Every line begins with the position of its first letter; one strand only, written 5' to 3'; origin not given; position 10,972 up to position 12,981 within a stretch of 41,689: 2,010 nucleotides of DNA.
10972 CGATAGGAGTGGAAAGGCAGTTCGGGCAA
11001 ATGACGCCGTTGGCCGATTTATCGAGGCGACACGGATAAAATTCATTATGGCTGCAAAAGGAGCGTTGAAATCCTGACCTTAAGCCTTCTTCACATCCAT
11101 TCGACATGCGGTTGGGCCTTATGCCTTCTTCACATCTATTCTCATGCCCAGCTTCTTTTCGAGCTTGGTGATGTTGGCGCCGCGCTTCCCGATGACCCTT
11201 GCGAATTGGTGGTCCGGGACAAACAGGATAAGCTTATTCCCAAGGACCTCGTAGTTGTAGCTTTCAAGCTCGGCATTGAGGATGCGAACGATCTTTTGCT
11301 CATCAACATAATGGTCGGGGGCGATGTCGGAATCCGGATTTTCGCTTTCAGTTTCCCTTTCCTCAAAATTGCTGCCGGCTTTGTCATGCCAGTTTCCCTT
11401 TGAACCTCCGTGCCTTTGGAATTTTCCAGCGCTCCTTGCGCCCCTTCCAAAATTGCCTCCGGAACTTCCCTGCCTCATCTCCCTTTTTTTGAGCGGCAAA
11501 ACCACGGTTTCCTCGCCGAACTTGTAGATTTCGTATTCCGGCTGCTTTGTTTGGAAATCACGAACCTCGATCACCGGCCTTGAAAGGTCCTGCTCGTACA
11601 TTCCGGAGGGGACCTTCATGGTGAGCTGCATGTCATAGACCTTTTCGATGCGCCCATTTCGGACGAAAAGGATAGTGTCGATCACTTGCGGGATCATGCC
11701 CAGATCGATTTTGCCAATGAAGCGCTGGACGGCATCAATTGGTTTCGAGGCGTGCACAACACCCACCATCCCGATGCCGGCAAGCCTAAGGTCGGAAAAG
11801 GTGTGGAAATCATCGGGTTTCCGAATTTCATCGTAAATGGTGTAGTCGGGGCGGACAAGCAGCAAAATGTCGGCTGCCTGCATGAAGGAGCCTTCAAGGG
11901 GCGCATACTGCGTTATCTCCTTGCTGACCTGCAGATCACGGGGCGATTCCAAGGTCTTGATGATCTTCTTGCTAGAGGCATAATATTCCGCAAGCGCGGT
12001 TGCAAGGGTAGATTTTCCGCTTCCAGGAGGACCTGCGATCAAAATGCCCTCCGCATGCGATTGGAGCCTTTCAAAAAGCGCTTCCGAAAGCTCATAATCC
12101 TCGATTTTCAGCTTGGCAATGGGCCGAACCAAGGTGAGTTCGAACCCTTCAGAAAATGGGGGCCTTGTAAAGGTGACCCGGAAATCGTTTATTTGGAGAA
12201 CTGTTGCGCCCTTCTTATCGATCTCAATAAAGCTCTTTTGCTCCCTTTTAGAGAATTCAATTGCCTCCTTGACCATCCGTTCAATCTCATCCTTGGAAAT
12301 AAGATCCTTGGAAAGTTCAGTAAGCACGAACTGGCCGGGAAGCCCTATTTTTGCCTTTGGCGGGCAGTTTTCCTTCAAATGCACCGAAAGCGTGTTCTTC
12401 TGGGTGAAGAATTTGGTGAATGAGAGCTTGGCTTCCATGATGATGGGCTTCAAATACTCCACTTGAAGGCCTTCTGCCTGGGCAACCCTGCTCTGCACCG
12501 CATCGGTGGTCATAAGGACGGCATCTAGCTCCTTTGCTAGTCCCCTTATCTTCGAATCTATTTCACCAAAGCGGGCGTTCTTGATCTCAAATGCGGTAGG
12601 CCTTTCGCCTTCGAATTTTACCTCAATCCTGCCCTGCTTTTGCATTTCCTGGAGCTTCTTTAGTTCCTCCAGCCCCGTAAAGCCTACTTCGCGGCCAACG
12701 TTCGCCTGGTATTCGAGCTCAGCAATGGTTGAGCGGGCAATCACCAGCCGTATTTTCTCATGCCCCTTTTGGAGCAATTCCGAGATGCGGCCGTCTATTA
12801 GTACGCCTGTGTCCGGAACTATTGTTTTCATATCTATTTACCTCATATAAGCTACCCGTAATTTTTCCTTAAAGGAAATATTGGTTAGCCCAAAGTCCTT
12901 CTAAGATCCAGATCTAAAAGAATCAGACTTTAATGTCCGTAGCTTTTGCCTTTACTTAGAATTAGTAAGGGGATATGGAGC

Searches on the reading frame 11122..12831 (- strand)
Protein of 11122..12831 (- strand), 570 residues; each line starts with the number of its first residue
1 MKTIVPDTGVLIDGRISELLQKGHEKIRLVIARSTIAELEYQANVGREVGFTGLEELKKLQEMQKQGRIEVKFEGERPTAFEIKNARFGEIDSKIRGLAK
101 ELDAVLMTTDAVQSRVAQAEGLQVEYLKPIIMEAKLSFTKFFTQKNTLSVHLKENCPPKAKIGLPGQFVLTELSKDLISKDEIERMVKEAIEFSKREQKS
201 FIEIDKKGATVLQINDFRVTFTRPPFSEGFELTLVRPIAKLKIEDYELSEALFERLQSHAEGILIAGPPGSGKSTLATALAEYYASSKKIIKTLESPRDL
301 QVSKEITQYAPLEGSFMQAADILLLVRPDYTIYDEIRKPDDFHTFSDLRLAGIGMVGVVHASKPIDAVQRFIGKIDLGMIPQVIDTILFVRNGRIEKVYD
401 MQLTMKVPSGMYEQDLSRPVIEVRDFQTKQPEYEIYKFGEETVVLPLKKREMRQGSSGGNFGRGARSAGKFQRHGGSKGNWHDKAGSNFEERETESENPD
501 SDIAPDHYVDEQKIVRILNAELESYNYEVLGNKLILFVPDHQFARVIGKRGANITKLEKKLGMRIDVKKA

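Call 9: search_protein_families(library=pfam, proteins=[window:11122-12831:-], max_evalue=0.001)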
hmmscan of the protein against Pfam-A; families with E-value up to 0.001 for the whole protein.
window:11122-12831:- (570 aa): 7 families
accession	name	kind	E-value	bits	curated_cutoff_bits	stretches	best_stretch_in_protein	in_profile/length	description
PF00437.27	T2SSE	-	2e-07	30.5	24.9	1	250-372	132-256/370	Type II/IV secretion system protein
PF01850.27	PIN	-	4e-07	31.1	23.6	1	4-117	1-118/120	PIN domain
PF13191.12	AAA_16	-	7.4e-06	27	32.6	1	250-288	13-52/167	AAA ATPase domain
PF20720.3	nSTAND3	-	8.7e-06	26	27.2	1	261-301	18-58/155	Novel STAND NTPase 3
PF00013.35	KH_1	-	1.5e-05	25.1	21.5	1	536-568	4-36/66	KH domain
PF07650.23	KH_2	-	4.3e-05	23.7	22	1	532-566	25-59/78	KH domain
PF13238.12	AAA_18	-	0.00013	22.9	29.4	1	263-283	1-21/128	AAA domain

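Call 106: search_protein_families(library=ncbifam, proteins=[window:11122-12831:-], max_evalue=0.001)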
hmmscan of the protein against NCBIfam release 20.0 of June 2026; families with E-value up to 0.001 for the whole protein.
window:11122-12831:- (570 aa): 13 families
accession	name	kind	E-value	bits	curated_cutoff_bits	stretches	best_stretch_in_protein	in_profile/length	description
NF010335.0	PRK13764.1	equivalog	1.9e-213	710.5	340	1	2-569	4-526/613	ATPase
NF053733.1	HJMigATPsPINA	equivalog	1.5e-136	455.9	800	1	7-453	3-437/502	holliday junction branch migration ATPase PINA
TIGR01420.1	pilT_fam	subfamily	2.5e-08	33.5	319.1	1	143-372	10-240/343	PilT/PilU family type 4a pilus ATPase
NF041000.1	ATPase_ComGA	equivalog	1.5e-07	30.7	300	1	251-372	118-243/267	competence type IV pilus ATPase ComGA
TIGR02533.1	type_II_gspE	equivalog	2.7e-06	26.3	630.25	1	252-386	234-368/486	type II secretion system ATPase GspE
NF003226.0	PRK04195.1-1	equivalog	9.4e-05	21.5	588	1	257-325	37-104/405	replication factor C large subunit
TIGR02788.1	VirB11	equivalog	0.00012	21.2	249.95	1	259-371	143-262/308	P-type DNA transfer ATPase VirB11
NF003230.0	PRK04195.1-6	equivalog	0.00017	20.4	441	1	260-285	39-64/494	replication factor C large subunit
NF006746.0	PRK09270.1-5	subfamily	0.00022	20.2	250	1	263-285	24-46/210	nucleoside/nucleotide kinase family protein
TIGR02858.1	spore_III_AA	equivalog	0.00029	20.2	281.3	0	321-400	187-271/272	stage III sporulation protein AA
TIGR02782.1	TrbB_P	equivalog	0.0004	19.8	304.55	1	250-371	127-252/303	P-type conjugative transfer ATPase TrbB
TIGR04352.1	HprK_rel_A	equivalog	0.00079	18.6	200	0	257-281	105-129/280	HprK-related kinase A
TIGR00635.1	ruvB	equivalog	0.00085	18.4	299.05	0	258-300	28-72/305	Holliday junction branch migration DNA helicase RuvB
